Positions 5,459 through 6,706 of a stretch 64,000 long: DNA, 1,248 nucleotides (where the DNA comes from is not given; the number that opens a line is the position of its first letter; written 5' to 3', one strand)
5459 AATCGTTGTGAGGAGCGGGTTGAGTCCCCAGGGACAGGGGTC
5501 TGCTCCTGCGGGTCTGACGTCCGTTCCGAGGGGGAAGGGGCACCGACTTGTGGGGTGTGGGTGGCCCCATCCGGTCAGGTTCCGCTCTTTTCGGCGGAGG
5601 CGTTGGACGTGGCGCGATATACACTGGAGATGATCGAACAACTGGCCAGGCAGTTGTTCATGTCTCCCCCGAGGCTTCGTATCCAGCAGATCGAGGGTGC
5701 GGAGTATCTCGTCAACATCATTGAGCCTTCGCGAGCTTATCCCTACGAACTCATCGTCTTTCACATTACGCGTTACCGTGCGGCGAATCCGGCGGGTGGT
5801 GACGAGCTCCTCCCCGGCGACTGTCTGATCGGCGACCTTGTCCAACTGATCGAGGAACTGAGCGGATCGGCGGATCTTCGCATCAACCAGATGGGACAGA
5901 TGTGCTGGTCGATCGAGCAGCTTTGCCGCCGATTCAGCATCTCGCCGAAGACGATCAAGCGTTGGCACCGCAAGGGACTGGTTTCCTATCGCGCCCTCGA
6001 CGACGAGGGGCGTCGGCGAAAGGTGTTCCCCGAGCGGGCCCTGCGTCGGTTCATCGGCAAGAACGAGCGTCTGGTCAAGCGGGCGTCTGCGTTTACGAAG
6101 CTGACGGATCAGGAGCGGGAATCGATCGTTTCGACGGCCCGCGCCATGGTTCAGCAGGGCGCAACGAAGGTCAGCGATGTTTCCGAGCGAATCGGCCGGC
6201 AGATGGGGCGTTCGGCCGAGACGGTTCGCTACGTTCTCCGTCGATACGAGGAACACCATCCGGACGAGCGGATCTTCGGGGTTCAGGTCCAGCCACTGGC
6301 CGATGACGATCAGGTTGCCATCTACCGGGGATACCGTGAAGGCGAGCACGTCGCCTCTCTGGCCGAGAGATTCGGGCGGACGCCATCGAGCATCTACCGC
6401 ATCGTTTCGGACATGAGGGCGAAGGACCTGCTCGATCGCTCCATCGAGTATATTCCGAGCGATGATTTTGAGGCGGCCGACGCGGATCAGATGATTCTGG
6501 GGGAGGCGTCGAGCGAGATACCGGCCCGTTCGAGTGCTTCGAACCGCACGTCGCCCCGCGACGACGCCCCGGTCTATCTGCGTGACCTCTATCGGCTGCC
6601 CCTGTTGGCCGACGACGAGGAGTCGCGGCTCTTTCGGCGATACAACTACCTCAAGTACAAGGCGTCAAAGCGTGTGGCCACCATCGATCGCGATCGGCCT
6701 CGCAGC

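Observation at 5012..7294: Group-1-like sigma-70 factor with a roughly 490-aa N-terminal extension containing three HTH-like repeats and a long poorly coding leader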

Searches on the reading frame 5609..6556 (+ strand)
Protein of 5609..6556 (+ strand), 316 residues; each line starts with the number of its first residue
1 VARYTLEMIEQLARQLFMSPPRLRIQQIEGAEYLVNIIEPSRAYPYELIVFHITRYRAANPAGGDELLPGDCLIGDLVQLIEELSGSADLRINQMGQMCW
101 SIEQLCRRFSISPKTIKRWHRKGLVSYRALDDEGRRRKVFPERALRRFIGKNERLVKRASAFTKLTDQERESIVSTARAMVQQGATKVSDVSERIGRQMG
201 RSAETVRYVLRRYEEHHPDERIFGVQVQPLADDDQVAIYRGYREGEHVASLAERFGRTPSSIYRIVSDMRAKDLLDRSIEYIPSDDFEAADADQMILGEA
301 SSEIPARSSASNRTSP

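Call 9: find_homologous_proteins(query=window:5609-6556:+, max_evalue=0.001)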
Query window:5609-6556:+ (316 aa): 4 proteins with E <= 0.001 among 1994 candidates.
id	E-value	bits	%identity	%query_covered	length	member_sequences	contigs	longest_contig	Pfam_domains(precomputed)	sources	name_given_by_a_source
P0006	1.0e-49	188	38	94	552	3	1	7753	PF13384.13,PF13936.13,PF04545.23,PF04542.21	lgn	-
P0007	3.8e-47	180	34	97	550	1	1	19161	PF12728.14,PF00376.30,PF08279.19,PF13384.13,PF13551.13,PF13518.13,PF02796.22,PF04545.23,PF04542.21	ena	-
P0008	3.9e-47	180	34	97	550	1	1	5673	PF12728.14,PF00376.30,PF08279.19,PF13384.13,PF13551.13,PF13518.13,PF02796.22,PF04545.23,PF04542.21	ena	-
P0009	9.7e-41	159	41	67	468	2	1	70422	PF08279.19,PF08765.18,PF13730.13,PF13518.13,PF04545.23,PF04542.21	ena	-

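Call 20: find_encoding_contigs(protein=P0009, flank=8000, max_places=3)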
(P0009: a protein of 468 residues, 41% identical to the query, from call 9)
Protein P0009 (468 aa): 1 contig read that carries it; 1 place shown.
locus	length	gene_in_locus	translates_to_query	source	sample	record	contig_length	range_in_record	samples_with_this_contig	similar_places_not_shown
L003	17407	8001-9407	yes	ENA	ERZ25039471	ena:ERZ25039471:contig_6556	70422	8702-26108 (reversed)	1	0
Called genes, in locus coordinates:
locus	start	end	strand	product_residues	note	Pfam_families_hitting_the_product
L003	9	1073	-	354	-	PF00069:Pkinase, PF07714:PK_Tyr_Ser-Thr, PF01636:APH (faint), PF03109:ABC1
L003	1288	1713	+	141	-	-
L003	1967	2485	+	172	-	PF17760:UvrA_inter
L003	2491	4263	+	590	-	PF17760:UvrA_inter, PF17755:UvrA_DNA-bind, PF00005:ABC_tran (faint)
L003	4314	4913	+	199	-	-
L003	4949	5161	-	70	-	-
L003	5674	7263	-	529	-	-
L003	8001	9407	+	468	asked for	PF08279:HTH_11 (faint), PF08765:Mor (faint), PF13518:HTH_28 (faint), PF13730:HTH_36 (faint), PF04542:Sigma70_r2, PF04545:Sigma70_r4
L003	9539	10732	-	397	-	PF00994:MoCF_biosynth, PF18146:CinA_KH, PF02464:CinA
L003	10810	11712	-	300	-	PF12708:Pect-lyase_RHGA_epim (faint), PF00295:Glyco_hydro_28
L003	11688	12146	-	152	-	-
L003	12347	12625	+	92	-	PF10518:TAT_signal (weak)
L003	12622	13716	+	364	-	PF01408:GFO_IDH_MocA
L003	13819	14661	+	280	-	PF01261:AP_endonuc_2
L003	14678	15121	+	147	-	-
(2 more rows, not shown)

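Call 21: search_protein_representatives(alignment_id=A3)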
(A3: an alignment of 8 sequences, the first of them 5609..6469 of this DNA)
Query: 8 sequences, 287 profile positions. Proteins with E-value up to 0.001 (for the whole library): 2087; up to 1e-10: 1456; up to 1e-30: 833. The best 150 are listed.
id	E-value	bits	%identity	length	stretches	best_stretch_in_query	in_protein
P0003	3.5e-141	485.9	-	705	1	1-287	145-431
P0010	5.2e-100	350.8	-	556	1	2-287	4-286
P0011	1.8e-94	332.6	-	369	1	1-272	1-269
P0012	1.3e-93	329.8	-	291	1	2-280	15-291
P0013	2.8e-90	318.9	-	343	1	4-286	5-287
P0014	4.4e-90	318.2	-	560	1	5-287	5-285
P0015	7.5e-89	314.2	-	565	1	3-287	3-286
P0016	1.4e-87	310.1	-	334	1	5-287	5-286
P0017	1.6e-87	309.9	-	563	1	5-287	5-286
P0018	2.8e-87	309.0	-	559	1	4-284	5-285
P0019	1.9e-86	306.3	-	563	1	4-287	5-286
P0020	4.9e-86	305.0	-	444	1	9-287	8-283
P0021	3.2e-85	302.3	-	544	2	2-287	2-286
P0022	3.4e-85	302.2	-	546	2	2-287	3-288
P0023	6.3e-85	301.3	-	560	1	3-287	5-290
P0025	2.3e-84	299.5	-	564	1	5-287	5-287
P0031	5.4e-82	291.7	-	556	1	1-287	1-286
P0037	1.1e-79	284.2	-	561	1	1-287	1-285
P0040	7.6e-79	281.4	-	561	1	1-287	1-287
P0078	3.2e-71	256.3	-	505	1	3-287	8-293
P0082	1.3e-70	254.4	-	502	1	7-287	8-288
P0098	2.4e-68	246.9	-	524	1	4-283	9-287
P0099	2.6e-68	246.8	-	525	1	6-285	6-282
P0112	7.9e-67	241.9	-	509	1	8-287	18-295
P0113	8.1e-67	241.9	-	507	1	4-285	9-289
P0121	1.0e-65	238.2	-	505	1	3-281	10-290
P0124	2.3e-65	237.1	-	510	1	1-277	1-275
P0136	1.5e-64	234.5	-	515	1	3-277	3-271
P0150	2.3e-63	230.6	-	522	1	9-279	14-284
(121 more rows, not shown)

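Call 23: list_cluster_members(proteins=[P0010, P0014, P0015, P0017, P0019, P0023, P0025, P0031, P0037, P0040])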
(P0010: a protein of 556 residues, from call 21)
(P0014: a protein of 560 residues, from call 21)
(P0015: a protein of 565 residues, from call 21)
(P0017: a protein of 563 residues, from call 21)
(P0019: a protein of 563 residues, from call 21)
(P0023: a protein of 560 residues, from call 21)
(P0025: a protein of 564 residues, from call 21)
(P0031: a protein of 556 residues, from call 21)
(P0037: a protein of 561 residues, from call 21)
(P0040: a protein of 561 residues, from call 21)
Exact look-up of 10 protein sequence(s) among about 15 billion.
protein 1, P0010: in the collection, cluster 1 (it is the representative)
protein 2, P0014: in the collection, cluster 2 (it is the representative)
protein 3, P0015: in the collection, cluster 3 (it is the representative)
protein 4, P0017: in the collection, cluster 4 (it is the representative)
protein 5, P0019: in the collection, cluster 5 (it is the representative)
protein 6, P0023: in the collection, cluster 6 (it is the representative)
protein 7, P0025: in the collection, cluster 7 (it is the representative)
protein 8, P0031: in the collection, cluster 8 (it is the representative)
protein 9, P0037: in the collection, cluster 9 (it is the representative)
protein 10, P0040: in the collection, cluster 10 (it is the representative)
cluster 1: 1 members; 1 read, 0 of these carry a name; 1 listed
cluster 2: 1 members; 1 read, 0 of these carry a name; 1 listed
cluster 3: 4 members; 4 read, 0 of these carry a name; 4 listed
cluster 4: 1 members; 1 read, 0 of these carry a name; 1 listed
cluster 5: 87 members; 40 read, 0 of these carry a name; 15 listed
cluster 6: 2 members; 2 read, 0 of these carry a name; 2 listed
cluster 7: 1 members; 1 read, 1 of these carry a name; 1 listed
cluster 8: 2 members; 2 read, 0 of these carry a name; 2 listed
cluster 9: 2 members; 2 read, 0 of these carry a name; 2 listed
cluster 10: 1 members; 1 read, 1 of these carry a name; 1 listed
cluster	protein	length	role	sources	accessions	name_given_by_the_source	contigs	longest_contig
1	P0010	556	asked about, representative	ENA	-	-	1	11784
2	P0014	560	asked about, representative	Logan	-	-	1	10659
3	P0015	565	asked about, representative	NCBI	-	-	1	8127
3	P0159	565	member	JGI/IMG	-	-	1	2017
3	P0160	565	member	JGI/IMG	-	-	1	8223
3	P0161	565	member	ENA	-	-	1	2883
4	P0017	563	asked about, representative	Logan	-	-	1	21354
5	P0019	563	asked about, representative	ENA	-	-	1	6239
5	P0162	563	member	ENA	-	-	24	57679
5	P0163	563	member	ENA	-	-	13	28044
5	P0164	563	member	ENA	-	-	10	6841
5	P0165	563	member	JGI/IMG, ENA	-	-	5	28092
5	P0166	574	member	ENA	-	-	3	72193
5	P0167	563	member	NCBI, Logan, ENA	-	-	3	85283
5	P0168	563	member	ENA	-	-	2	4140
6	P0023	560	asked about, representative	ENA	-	-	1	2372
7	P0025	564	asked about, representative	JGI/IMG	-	RNA polymerase primary sigma factor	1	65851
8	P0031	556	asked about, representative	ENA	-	-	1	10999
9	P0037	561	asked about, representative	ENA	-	-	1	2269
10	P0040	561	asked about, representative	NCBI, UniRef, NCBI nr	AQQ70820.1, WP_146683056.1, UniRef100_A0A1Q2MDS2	RNA polymerase principal sigma factor HrdB [Limihaloglobus sulfuriphilus] | RNA polymerase principal sigma factor HrdB n=1 Tax=Limihaloglobus sulfuriphilus ... | sigma-70 family RNA polymerase sigma factor [Limihaloglobus sulfuriphilus]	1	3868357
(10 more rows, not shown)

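Call 44: predict_structure(alignment_id=A6)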
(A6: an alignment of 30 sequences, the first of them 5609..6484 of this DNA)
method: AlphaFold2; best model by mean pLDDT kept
length: 292 residues; sequences in the alignment: 30
mean_pLDDT: 91.0   pTM: 0.61
mean pLDDT of the five models: 91.0, 90.7, 90.0, 88.7, 88.3
residues with pLDDT >= 90: 214; 70-90: 66; 50-70: 12; < 50: 0
segments of 3 or more residues with pLDDT < 50: none
pLDDT, mean of each block of 10 residues (from residue 1): 86 93 93 97 96 89 84 97 94 94 93 92 96 96 96 88 80 96 90 92 90 90 72 94 97 92 95 86 82 74
secondary structure, 60 per line:
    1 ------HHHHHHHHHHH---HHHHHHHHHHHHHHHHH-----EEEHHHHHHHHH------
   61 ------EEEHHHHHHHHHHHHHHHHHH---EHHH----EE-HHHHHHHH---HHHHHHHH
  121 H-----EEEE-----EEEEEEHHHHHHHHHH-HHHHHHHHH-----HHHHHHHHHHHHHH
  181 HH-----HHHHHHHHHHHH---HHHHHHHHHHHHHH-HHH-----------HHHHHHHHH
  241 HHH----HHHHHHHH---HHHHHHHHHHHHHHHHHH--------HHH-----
elements in order: H7-17 H21-37 E43-45 H46-54 E67-69 H70-87 H102-109 H113-121 E127-130 E136-141 H142-151 H153-161 H167-182 H188-199 H203-216 H232-243 H248-255 H259-276

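Call 59: find_homologous_proteins(query=A6, max_evalue=0.00001)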
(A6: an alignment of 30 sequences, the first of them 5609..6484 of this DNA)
Query A6 (30 sequences) (292 aa, profile of the alignment): 173 proteins with E <= 0.00001 among 7324 candidates; the best 120 are listed.
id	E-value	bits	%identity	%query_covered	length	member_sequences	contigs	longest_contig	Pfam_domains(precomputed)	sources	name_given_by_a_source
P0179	1.4e-109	384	39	98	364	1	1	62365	PF12728.14,PF08765.18,PF13384.13,PF13551.13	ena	-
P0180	6.3e-108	378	38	98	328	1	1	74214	PF12728.14,PF08279.19,PF08765.18,PF13730.13,PF13384.13,PF13936.13,PF13551.13,PF13518.13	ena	-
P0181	2.0e-106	373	38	97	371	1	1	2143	PF12728.14,PF08765.18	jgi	-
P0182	7.0e-106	372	34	100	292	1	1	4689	PF12728.14,PF00376.30,PF13411.13,PF13384.13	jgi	-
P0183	9.6e-106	371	38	93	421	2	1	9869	PF12728.14,PF00376.30,PF08279.19,PF08765.18,PF13730.13,PF13384.13,PF13936.13,PF13551.13,PF13518.13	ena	-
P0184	1.1e-105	371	35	94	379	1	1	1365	PF12728.14,PF13384.13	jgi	-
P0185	2.0e-105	370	39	98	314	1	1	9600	PF12728.14,PF08765.18,PF13384.13,PF13551.13,PF13518.13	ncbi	ncbi:MAG: RNA polymerase subunit sigma-70, partial [Planctomycetaceae bacterium]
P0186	3.7e-105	369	39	97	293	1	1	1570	PF12728.14,PF08279.19,PF13730.13,PF13384.13,PF13936.13,PF13518.13,PF13545.13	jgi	-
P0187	6.1e-105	368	39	98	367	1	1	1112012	PF12728.14,PF08765.18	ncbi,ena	-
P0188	6.8e-105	368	37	99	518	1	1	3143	PF12728.14,PF13384.13,PF13551.13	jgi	jgi:RNA polymerase primary sigma factor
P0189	7.4e-105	368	40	97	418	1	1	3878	PF12728.14,PF00376.30,PF08279.19,PF08765.18,PF13384.13,PF13551.13,PF13518.13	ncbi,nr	ncbi:MAG: RNA polymerase subunit sigma-70, partial [Pirellulaceae bacterium]|nr:RNA polymerase subun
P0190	9.4e-105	368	38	93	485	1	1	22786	PF12728.14,PF08765.18,PF13730.13,PF13384.13,PF13936.13,PF13551.13,PF13518.13,PF04542.21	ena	-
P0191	1.0e-104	368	38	93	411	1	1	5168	PF08765.18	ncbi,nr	ncbi:MAG: RNA polymerase subunit sigma-70, partial [Thermoguttaceae bacterium]|nr:RNA polymerase sub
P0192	1.2e-104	368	36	98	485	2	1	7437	PF12728.14,PF13384.13,PF13551.13,PF13518.13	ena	-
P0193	2.8e-104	366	38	97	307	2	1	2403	PF12728.14,PF08279.19,PF08765.18,PF13730.13,PF13384.13,PF13936.13,PF13551.13,PF13518.13,PF04545.23,PF08281.19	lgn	-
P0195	3.7e-104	366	40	97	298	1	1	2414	PF12728.14,PF08765.18,PF13384.13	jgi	-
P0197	5.6e-104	365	38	93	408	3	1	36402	PF12728.14,PF08279.19,PF08765.18,PF13730.13,PF13384.13,PF13936.13,PF13518.13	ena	-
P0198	7.0e-104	365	34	97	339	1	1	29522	PF12728.14,PF13384.13,PF13551.13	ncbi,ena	-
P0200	2.5e-103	363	39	94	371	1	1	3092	PF12728.14,PF00376.30,PF08279.19,PF08765.18,PF13730.13,PF13384.13,PF13936.13,PF13551.13,PF13518.13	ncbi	ncbi:MAG TPA: RNA polymerase subunit sigma-70, partial [Pirellulales bacterium]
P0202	2.7e-103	363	36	96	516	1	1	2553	PF12728.14,PF13384.13,PF04542.21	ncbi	ncbi:MAG: sigma factor, partial [Planctomycetota bacterium]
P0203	4.7e-103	362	39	93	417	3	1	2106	PF12728.14,PF00376.30,PF13384.13,PF13518.13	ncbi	-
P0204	6.3e-103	362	38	93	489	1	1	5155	PF12728.14,PF08765.18,PF13384.13,PF13518.13,PF04542.21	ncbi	ncbi:MAG: helix-turn-helix transcriptional regulator, partial [Planctomycetota bacterium]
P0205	8.1e-103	362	39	97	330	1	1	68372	PF12728.14,PF08279.19,PF08765.18,PF13730.13,PF13384.13,PF13551.13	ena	-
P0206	8.2e-103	361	35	100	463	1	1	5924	PF12728.14,PF13384.13,PF13551.13,PF02796.22,PF04542.21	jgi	-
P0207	8.3e-103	361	39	97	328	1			PF12728.14,PF08279.19,PF13384.13,PF13936.13,PF13551.13,PF13518.13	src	-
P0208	8.4e-103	361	34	97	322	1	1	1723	PF12728.14,PF13384.13,PF13551.13,PF13518.13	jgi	-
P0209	1.7e-102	360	37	97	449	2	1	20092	PF12728.14,PF00376.30,PF08279.19,PF08765.18,PF13384.13,PF13936.13,PF13551.13,PF13518.13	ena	-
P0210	2.3e-102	360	34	96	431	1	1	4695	PF12728.14,PF08279.19,PF13384.13,PF13551.13,PF13518.13,PF04542.21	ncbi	ncbi:MAG: helix-turn-helix domain-containing protein, partial [Planctomycetota bacterium]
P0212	3.4e-101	356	35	97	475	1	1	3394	PF12728.14,PF13384.13,PF01527.27,PF13518.13,PF04542.21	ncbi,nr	ncbi:MAG TPA: sigma-70 family RNA polymerase sigma factor, partial [Sedimentisphaerales bacterium]|n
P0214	5.3e-101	356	36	94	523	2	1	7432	PF12728.14,PF00376.30,PF08279.19,PF13384.13,PF04545.23,PF04542.21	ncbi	ncbi:MAG: sigma-70 family RNA polymerase sigma factor, partial [Thermoguttaceae bacterium]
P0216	1.9e-100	354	38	97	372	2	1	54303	PF12728.14,PF08765.18,PF13384.13,PF13518.13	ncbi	-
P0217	2.4e-100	353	38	88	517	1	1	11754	PF12728.14,PF08279.19,PF13411.13,PF08765.18,PF13384.13,PF04545.23,PF04542.21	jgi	-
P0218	3.0e-100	353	34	97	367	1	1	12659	PF12728.14,PF08279.19,PF13384.13,PF13551.13,PF13518.13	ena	-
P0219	3.2e-100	353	36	100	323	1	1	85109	PF12728.14,PF08279.19,PF13384.13,PF13936.13,PF13551.13,PF13518.13,PF04545.23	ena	-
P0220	4.0e-100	353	36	94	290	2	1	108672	PF12728.14,PF08279.19,PF08765.18,PF13730.13,PF13384.13,PF13936.13,PF13551.13,PF13518.13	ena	-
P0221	8.7e-100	352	35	100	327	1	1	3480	PF12728.14,PF08279.19,PF13730.13,PF13384.13,PF13936.13,PF13551.13,PF01527.27,PF13518.13,PF02796.22,PF13338.13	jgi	-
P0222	5.7e-99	349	35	99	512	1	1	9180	PF12728.14,PF08765.18,PF13384.13,PF13551.13,PF04542.21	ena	-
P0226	1.2e-97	345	38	98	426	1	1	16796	PF12728.14,PF13384.13,PF13551.13,PF13518.13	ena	-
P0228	1.4e-96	341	38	92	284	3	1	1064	PF12728.14,PF13730.13,PF13384.13,PF13936.13,PF13551.13,PF13518.13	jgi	jgi:RNA polymerase primary sigma factor/RNA polymerase sigma factor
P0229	3.0e-96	340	34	98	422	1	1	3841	PF12728.14,PF08765.18,PF13384.13,PF13936.13,PF04542.21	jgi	jgi:RNA polymerase primary sigma factor/RNA polymerase sigma factor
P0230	8.4e-96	338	36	97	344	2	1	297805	PF12728.14,PF08279.19,PF13384.13,PF13936.13,PF13551.13,PF13518.13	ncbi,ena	-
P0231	2.9e-94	333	33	97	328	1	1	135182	PF12728.14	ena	-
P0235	1.2e-92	328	36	91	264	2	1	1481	PF12728.14,PF00376.30,PF13384.13,PF13936.13,PF13551.13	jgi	jgi:RNA polymerase primary sigma factor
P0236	1.2e-92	328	36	91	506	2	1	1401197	PF12728.14,PF08279.19,PF13384.13,PF13518.13,PF04542.21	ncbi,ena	-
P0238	2.8e-92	327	33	99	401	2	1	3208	PF12728.14,PF00376.30,PF08279.19,PF13384.13,PF13551.13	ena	-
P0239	1.0e-91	325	40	85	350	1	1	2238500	PF12728.14,PF08279.19,PF13384.13,PF13936.13,PF13551.13,PF13518.13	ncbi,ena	-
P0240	1.3e-91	325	38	86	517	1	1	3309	PF12728.14,PF08279.19,PF13730.13,PF13384.13,PF13551.13,PF13518.13,PF04545.23,PF04542.21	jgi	jgi:RNA polymerase primary sigma factor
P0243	3.3e-91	323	35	97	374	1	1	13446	PF12728.14,PF13384.13,PF13551.13,PF13518.13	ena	-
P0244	5.2e-91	323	35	96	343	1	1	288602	PF12728.14,PF13384.13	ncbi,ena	-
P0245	5.4e-89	316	32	90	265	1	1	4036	PF12728.14,PF00376.30,PF13384.13,PF13551.13,PF13518.13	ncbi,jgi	ncbi:MAG: helix-turn-helix transcriptional regulator [Planctomycetota bacterium]|jgi:DNA-binding tra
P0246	9.5e-89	315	40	86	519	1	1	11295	PF12728.14,PF13384.13,PF13518.13,PF04545.23,PF04542.21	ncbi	ncbi:MAG: sigma-70 family RNA polymerase sigma factor [Thermoguttaceae bacterium]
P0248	6.5e-88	313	31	93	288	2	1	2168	PF12728.14,PF00376.30,PF08279.19,PF13730.13,PF13384.13,PF13551.13,PF13518.13,PF04545.23,PF00392.28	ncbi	ncbi:MAG: helix-turn-helix transcriptional regulator, partial [Planctomycetota bacterium]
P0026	5.6e-85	303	37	78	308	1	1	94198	PF12728.14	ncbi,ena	-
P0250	6.1e-85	303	39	84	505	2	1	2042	PF00376.30,PF08279.19,PF13411.13,PF13384.13,PF13518.13,PF01381.29,PF04542.21,PF08281.19,PF12728.14,PF13936.13,PF13551.13,PF04545.23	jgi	jgi:RNA polymerase primary sigma factor/RNA polymerase sigma factor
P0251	1.7e-84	301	39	79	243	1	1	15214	PF12728.14,PF13384.13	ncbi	ncbi:MAG: helix-turn-helix transcriptional regulator, partial [Thermoguttaceae bacterium]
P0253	6.5e-82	293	34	88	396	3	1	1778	PF12728.14,PF13384.13,PF13936.13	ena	-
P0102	9.1e-82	292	31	97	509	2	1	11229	PF12728.14,PF08279.19,PF13730.13,PF13384.13,PF13936.13,PF13551.13,PF13518.13,PF02796.22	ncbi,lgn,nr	ncbi:MAG: helix-turn-helix domain-containing protein [Planctomycetes bacterium]|nr:helix-turn-helix 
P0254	1.1e-81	292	40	77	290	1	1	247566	PF12728.14,PF00376.30,PF08279.19,PF08765.18,PF13730.13,PF13384.13,PF13936.13,PF13518.13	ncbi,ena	-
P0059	2.2e-81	291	32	88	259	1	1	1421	PF12728.14,PF13384.13,PF04545.23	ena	-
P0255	1.1e-80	289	33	100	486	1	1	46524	PF12728.14,PF13384.13,PF04542.21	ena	-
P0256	1.2e-80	289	36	75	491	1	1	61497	PF12728.14,PF08279.19,PF08765.18,PF13730.13,PF13384.13,PF13936.13,PF13551.13,PF13518.13,PF01381.29,PF04545.23,PF04542.21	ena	-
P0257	3.1e-80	287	35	77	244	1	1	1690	PF12728.14,PF00376.30,PF13384.13,PF13936.13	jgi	jgi:RNA polymerase primary sigma factor/RNA polymerase sigma factor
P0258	1.2e-79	285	33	100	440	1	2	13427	PF12728.14,PF00376.30,PF08279.19,PF13411.13,PF13384.13,PF13551.13,PF13518.13,PF02796.22,PF01381.29,PF12802.14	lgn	-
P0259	7.4e-79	283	37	70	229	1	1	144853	PF12728.14,PF13384.13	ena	-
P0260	7.7e-79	283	32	82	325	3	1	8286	PF12728.14,PF13411.13,PF13384.13,PF13936.13,PF13551.13,PF01527.27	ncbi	ncbi:MAG: helix-turn-helix transcriptional regulator [Planctomycetota bacterium]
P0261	1.2e-78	282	36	76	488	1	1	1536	PF12728.14,PF13384.13,PF13518.13,PF04545.23,PF04542.21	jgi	jgi:RNA polymerase primary sigma factor/RNA polymerase sigma factor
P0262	4.4e-78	280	35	77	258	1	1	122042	PF12728.14,PF08765.18,PF13730.13,PF13384.13,PF13551.13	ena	-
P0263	9.7e-77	276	37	71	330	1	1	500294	PF12728.14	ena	-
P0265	3.1e-76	274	35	70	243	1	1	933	PF12728.14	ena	-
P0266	5.7e-76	273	37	68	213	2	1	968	PF12728.14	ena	-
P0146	2.5e-74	268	30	94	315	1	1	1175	PF12728.14,PF00376.30,PF13384.13,PF13551.13,PF13518.13,PF02796.22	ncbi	-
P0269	3.2e-74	268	42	66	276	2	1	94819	PF12728.14,PF00376.30,PF08279.19,PF13411.13,PF08765.18,PF13730.13,PF13384.13,PF13936.13,PF13551.13,PF13518.13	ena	-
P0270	4.7e-74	267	36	76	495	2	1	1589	PF12728.14,PF13384.13,PF13551.13,PF13518.13,PF04545.23,PF04542.21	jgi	jgi:RNA polymerase sigma factor (sigma-70 family)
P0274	6.0e-73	263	39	74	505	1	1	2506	PF12728.14,PF08765.18,PF13384.13,PF13936.13,PF13551.13,PF13518.13,PF13542.13,PF04545.23,PF04542.21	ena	-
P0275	1.9e-72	262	40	66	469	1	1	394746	PF12728.14,PF08279.19,PF13384.13,PF13936.13,PF13551.13,PF13518.13,PF01381.29,PF04545.23,PF04542.21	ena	-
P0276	8.1e-72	260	43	66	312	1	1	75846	PF12728.14,PF08279.19,PF13384.13,PF13936.13,PF13518.13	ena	-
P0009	2.9e-71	258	43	66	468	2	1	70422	PF08279.19,PF08765.18,PF13730.13,PF13518.13,PF04545.23,PF04542.21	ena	-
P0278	5.1e-71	257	35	73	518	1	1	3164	PF12728.14,PF00376.30,PF08279.19,PF13411.13,PF13384.13,PF04545.23,PF04542.21,PF02599.22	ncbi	-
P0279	1.9e-70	255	40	66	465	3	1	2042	PF12728.14,PF08765.18,PF13384.13,PF13936.13,PF13518.13,PF04545.23,PF04542.21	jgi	jgi:RNA polymerase primary sigma factor/RNA polymerase sigma factor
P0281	8.0e-70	253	36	69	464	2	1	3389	PF12728.14,PF13384.13,PF13936.13,PF13551.13,PF04545.23,PF04542.21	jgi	-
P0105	1.1e-69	253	34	73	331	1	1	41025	PF12728.14,PF13411.13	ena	-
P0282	7.6e-69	250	36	68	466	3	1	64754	PF13613.13,PF12728.14,PF08279.19,PF13384.13,PF13936.13,PF13551.13,PF13518.13,PF02796.22,PF04545.23,PF04542.21,PF08281.19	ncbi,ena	-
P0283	8.1e-69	250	39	73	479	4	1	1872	PF12728.14,PF13411.13,PF13384.13,PF13551.13,PF13518.13,PF04545.23,PF04542.21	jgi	jgi:RNA polymerase primary sigma factor/RNA polymerase sigma factor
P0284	1.7e-68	249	38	66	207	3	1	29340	PF12728.14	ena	-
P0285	1.9e-68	249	44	61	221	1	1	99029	PF12728.14,PF00376.30,PF08765.18,PF13730.13,PF13384.13,PF13936.13,PF13518.13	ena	-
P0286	2.5e-68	248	44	64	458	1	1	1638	PF12728.14,PF13411.13,PF08765.18,PF13384.13,PF13518.13,PF04545.23,PF04542.21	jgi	-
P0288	3.3e-68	248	36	68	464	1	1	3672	PF12728.14,PF13384.13,PF13551.13,PF13518.13,PF02796.22,PF04545.23,PF04542.21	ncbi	ncbi:RNA polymerase sigma factor RpoD [subsurface metagenome]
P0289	9.2e-68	246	40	64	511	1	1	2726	PF12728.14,PF00376.30,PF13411.13,PF13384.13,PF13936.13,PF04545.23,PF04542.21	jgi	jgi:RNA polymerase primary sigma factor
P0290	3.2e-67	245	40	71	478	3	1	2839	PF12728.14,PF08765.18,PF19575.6,PF13384.13,PF13936.13,PF13551.13,PF13518.13,PF04545.23,PF04542.21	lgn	-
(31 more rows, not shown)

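Call 60: find_encoding_contigs(protein=P0187, flank=4000, max_places=2)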
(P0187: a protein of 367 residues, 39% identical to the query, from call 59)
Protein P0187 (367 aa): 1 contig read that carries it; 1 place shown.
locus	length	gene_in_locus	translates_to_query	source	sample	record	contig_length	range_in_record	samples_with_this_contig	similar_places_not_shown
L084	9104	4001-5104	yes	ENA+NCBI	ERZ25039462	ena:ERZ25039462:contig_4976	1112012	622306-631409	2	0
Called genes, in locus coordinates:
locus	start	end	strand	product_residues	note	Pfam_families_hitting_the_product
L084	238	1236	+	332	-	PF06439:3keto-disac_hyd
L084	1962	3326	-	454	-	-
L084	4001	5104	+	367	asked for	PF08765:Mor (faint), PF12728:HTH_17 (weak)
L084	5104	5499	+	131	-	PF04542:Sigma70_r2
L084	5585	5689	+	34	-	PF04545:Sigma70_r4 (weak)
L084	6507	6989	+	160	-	PF00009:GTP_EFTU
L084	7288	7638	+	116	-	PF03144:GTP_EFTU_D2, PF03143:GTP_EFTU_D3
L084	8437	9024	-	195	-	-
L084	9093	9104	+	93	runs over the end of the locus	PF02357:NusG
